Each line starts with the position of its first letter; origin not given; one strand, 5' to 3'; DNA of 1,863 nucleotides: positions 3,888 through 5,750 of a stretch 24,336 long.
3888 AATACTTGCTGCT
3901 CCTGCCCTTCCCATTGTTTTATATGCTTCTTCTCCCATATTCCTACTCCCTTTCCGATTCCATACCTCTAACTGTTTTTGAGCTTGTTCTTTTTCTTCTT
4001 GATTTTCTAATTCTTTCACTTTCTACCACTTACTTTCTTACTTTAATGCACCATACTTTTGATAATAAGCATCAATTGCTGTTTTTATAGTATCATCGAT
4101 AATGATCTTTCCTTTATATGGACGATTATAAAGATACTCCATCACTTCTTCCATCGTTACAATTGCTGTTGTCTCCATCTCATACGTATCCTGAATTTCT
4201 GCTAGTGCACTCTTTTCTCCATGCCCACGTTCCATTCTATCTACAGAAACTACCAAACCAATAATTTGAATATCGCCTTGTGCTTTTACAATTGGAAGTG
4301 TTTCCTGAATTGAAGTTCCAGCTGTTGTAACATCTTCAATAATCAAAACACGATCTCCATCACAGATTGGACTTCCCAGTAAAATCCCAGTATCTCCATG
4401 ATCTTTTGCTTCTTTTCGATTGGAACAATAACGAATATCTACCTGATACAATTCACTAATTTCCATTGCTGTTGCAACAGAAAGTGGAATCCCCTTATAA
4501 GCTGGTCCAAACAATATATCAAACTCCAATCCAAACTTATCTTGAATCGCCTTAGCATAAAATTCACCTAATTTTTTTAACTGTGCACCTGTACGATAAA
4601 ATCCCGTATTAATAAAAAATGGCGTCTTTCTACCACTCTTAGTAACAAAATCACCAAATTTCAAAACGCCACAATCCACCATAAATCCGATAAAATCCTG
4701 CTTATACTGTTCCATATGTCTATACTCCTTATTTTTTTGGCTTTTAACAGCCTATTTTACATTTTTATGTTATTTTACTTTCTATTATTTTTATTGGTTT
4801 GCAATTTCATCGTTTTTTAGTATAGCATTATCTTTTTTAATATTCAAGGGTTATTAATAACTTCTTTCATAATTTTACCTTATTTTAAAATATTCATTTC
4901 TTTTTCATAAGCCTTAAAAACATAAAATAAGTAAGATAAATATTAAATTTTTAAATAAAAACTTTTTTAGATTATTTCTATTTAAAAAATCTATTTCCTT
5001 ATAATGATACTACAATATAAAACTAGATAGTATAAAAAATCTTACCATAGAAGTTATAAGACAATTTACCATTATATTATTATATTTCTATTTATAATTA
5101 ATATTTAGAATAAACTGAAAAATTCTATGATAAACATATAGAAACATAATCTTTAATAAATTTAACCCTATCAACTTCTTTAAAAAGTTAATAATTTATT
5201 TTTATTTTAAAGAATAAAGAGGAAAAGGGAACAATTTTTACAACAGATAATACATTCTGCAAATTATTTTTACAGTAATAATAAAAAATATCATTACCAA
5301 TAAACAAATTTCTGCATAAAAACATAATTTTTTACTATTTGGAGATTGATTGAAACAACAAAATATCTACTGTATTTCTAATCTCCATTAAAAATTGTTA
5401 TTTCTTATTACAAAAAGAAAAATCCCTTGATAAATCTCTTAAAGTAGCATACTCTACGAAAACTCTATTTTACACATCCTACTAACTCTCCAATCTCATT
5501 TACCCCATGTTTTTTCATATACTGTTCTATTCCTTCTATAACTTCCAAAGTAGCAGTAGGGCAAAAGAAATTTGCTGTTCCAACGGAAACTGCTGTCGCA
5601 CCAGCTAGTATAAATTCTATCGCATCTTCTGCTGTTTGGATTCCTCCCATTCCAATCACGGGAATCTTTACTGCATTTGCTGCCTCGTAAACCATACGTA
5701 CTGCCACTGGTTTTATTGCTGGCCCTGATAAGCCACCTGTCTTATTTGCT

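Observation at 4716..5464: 750-bp ultra-AT-rich ORF-free spacer splitting the pyrimidine operon between pyrD and pyrE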

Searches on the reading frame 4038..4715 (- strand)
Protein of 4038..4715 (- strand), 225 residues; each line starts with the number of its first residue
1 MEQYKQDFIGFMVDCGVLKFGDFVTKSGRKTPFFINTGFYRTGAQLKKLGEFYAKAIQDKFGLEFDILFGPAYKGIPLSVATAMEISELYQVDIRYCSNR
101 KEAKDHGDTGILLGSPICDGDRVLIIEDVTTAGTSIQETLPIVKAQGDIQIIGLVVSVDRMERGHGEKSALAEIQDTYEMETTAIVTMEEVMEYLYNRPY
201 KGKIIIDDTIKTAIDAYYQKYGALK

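Call 11: find_encoding_contigs(protein=window:4038-4715:-, flank=4000, max_places=10)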
Protein window:4038-4715:- (225 aa): 22 contigs read that carry it; 8 places shown.
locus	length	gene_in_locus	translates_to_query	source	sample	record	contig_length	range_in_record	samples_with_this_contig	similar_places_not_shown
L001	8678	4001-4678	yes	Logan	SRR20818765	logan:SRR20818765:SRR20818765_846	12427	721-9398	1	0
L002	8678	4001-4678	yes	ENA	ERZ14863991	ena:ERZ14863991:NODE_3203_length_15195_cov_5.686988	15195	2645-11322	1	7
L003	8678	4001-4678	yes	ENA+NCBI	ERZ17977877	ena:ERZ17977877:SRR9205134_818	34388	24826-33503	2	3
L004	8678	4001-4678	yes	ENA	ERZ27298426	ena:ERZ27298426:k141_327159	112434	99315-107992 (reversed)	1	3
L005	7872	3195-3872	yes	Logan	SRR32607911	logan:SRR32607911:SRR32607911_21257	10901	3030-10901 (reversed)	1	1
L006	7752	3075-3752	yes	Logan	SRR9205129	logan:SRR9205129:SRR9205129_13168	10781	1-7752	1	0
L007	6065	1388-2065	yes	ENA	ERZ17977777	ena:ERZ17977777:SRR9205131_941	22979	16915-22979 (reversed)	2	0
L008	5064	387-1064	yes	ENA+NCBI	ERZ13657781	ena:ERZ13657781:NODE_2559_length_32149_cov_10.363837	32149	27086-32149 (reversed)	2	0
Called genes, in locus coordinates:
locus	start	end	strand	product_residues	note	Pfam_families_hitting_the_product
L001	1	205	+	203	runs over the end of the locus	PF00300:His_Phos_1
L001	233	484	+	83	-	-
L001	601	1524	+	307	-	PF00215:OMPdecase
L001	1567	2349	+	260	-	PF00175:NAD_binding_1 (weak), PF10418:DHODB_Fe-S_bind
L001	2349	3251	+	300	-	PF00977:His_biosynth (faint), PF01180:DHO_dh, PF01207:Dus (weak), PF03060:NMO (weak)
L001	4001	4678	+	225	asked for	PF00156:Pribosyltran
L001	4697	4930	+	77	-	-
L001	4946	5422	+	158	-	PF04892:VanZ-LLP1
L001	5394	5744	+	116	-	PF19639:DUF6142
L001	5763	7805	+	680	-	PF02073:Peptidase_M29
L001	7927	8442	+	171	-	PF00731:AIRC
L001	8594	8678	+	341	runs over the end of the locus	PF00586:AIRS, PF02769:AIRS_C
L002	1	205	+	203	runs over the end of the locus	PF00300:His_Phos_1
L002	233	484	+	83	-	-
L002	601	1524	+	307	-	PF00215:OMPdecase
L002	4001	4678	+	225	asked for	PF00156:Pribosyltran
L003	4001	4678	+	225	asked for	PF00156:Pribosyltran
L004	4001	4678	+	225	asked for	PF00156:Pribosyltran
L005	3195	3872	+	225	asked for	PF00156:Pribosyltran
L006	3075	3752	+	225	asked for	PF00156:Pribosyltran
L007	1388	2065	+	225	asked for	PF00156:Pribosyltran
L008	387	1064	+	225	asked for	PF00156:Pribosyltran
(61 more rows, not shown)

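Call 12: find_related_loci(query=window:4041-4715:-, collection=genome_contigs, flank=4000)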
Query window:4041-4715:- (225 aa) in genome_contigs; peptide patterns used: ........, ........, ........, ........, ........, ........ (x = any residue, [..] = any of these).
600 stretches matched a pattern (row limit reached: there are more); 534 encode a relative of the query (tblastn E <= 1e-3); the best 80 are kept; 80 distinct loci.
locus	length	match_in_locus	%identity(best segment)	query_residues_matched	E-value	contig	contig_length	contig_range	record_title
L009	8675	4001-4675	95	1-225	2e-145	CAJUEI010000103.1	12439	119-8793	MAG TPA_asm: uncultured Lachnospiraceae bacterium isolate MGBC128194 genome assembly, contig: MGBC128194.103, whole geno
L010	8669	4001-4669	92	1-223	1e-141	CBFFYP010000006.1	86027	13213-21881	MAG: uncultured Lachnospiraceae bacterium isolate ena-SAMPLE-TAB-24-07-2025-15:39:17:973-14924 genome assembly, contig:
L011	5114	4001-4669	83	1-223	4e-128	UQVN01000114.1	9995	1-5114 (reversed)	uncultured Clostridiales bacterium isolate UMGS680 genome assembly, contig: NODE_871_length_9995_cov_5.34427, whole geno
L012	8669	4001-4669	82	1-223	3e-127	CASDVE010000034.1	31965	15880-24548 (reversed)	uncultured Eubacteriales bacterium isolate A18_L2_319319_idba_bin.24 genome assembly, contig: A18_L2_319319_idba_bin.24.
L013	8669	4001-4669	81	1-223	7e-125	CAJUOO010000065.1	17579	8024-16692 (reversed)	MAG TPA_asm: uncultured Lachnospiraceae bacterium isolate MGBC164205 genome assembly, contig: MGBC164205.65, whole genom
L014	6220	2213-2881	81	1-223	3e-124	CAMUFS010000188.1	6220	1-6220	MAG TPA_asm: uncultured Clostridia bacterium isolate SRR14038243_bin.47_metawrap_v1.3_MAG genome assembly, contig: NODE.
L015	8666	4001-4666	81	1-222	2e-123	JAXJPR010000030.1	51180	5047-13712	MAG: Lachnospiraceae bacterium isolate DOME_MAG_1842 1842_C0134_k141_113872, whole genome shotgun sequence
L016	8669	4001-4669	81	1-223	1e-123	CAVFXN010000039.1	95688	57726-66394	Bacteroidaceae bacterium isolate SRR8978373_cleanbin_000004 genome assembly, contig: Spades_SRR8978373_contig_6, whole g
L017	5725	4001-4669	81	1-223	3e-122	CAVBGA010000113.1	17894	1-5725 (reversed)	Lachnospiraceae bacterium isolate SRR8978220_cleanbin_000005 genome assembly, contig: Spades_SRR8978220_contig_245, whol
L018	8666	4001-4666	79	1-222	3e-122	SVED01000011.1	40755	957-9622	MAG: Lachnospiraceae bacterium isolate SIG297 NODE_5381_length_40755_cov_1.406198, whole genome shotgun sequence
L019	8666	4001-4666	80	1-222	3e-122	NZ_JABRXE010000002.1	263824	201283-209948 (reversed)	Anaerostipes faecalis strain AGMB03513 AGMB03513.2, whole genome shotgun sequence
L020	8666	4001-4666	79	1-222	1e-121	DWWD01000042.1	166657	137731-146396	MAG TPA_asm: Candidatus Anaerostipes avistercoris isolate ChiSjej3B21-8574 ChiSjej3B21M5__C322869_L166657_SAMN08009939,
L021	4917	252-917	79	1-222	1e-121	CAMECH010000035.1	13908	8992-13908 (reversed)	MAG: uncultured Bacteroides sp. isolate SRR11489781_bin.43_metaWRAP_v1.3_MAG genome assembly, contig: ERZ11466806.4532,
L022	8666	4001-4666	78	1-222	8e-121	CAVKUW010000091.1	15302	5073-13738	Butyricicoccaceae bacterium isolate G02637-L1_cleanbin_000017 genome assembly, contig: Spades_G02637-L1_contig_1622, who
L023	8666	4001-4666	78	1-222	7e-121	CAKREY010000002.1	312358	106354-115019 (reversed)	MAG: uncultured Lachnospiraceae bacterium isolate REFINED_METABAT215_TOP10_CONTIGS_1500_ASSEMBLY_K77_MERGED__Hadza_MoBio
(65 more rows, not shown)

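Call 49: list_cluster_members(proteins=[P0001, window:4041-4715:-])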
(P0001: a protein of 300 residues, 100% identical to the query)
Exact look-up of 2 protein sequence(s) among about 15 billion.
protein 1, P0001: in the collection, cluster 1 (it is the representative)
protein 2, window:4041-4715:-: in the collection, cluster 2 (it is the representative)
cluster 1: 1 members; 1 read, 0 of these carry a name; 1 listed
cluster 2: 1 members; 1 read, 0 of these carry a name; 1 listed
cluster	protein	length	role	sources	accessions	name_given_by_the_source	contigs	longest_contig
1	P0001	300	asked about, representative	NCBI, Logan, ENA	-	-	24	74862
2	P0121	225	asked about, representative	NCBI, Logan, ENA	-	-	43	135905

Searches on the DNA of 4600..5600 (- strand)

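Call 7: search_rna_families(source=window, start=4600, end=5600, threshold=evalue, max_evalue=10)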
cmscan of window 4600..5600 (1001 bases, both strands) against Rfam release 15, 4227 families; matches with E-value up to 10: 2.
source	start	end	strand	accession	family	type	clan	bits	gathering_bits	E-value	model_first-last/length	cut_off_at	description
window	4625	4700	-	RF01886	HSR-omega_2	Gene; lncRNA;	-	17.7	55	0.73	1-87/87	no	Heat shock gene hsromega conserved region 2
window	5339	5387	+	RF00205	snoR41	Gene; snRNA; snoRNA; CD-box;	CL00068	17.5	40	5.8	1-97/97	no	Small nucleolar RNA R41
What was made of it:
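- On Any described structured ncRNA: Only chance-level hits (call 7).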

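Call 22: search_dna_similar(query=window:4850-5464:-, collection=phages, mode=distant, max_evalue=0.01)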
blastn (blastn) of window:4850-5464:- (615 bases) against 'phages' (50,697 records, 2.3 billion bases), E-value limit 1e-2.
Records with a match: 6; places in all: 6; records where one place covers at least 80% of the query: 0.
Best place of each record, by identity: 60-80% 6.
By first word of the organism name: Prevotella 6.
By host as written in the record: Prevotella sp. 6.
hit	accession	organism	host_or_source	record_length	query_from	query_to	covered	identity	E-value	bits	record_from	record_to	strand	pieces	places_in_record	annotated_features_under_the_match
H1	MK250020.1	Prevotella phage Lak-B1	Prevotella sp.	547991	300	391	15%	71.1%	1e-3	50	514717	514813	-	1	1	record has no annotation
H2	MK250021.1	Prevotella phage Lak-B2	Prevotella sp.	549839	300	391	15%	71.1%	1e-3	50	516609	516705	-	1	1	record has no annotation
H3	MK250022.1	Prevotella phage Lak-B3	Prevotella sp.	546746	300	391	15%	71.1%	1e-3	50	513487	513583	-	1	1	record has no annotation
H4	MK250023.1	Prevotella phage Lak-B4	Prevotella sp.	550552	300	391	15%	71.1%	1e-3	50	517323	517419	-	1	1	record has no annotation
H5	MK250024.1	Prevotella phage Lak-B5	Prevotella sp.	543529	300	391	15%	71.1%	1e-3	50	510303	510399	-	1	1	record has no annotation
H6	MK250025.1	Prevotella phage Lak-B6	Prevotella sp.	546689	300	391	15%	71.1%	1e-3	50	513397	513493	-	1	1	record has no annotation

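Call 23: search_dna_similar(query=window:4850-5464:-, collection=plasmids, mode=distant, max_evalue=0.01)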
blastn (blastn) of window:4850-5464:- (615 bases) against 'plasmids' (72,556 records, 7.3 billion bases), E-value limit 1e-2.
Records with a match: 3; places in all: 3; records where one place covers at least 80% of the query: 0.
Best place of each record, by identity: 80-90% 3.
By first word of the organism name: Psychrobacter 3.
By predicted mobility (MOB-suite, as given by PLSDB): non-mobilizable 3.
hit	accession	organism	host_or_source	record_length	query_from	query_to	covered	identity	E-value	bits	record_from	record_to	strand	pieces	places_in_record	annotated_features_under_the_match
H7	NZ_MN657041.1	Psychrobacter sp.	-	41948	245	286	7%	85.7%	4e-3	50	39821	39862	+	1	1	none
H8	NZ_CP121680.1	Psychrobacter sp. SIT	sheep,whole organism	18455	245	286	7%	85.7%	4e-3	50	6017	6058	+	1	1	none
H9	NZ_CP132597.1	Psychrobacter sp. van23A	cell culture,water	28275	245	286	7%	85.7%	4e-3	50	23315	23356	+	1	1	none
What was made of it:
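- Tried and rejected: blastn against the phage and plasmid collections gave only weak AT-rich chance hits (calls 22, 23).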

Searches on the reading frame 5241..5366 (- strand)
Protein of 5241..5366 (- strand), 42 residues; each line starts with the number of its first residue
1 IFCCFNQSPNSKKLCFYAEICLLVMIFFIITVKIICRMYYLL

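Call 37: search_protein_families(library=pfam, max_evalue=1, proteins=[window:5241-5366:-])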
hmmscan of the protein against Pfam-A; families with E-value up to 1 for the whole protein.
seq(42 aa): 1 family
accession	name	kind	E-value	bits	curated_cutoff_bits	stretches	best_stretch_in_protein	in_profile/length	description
PF11511.13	RhodobacterPufX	-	0.26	11.4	25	1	16-38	29-51/67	Intrinsic membrane protein PufX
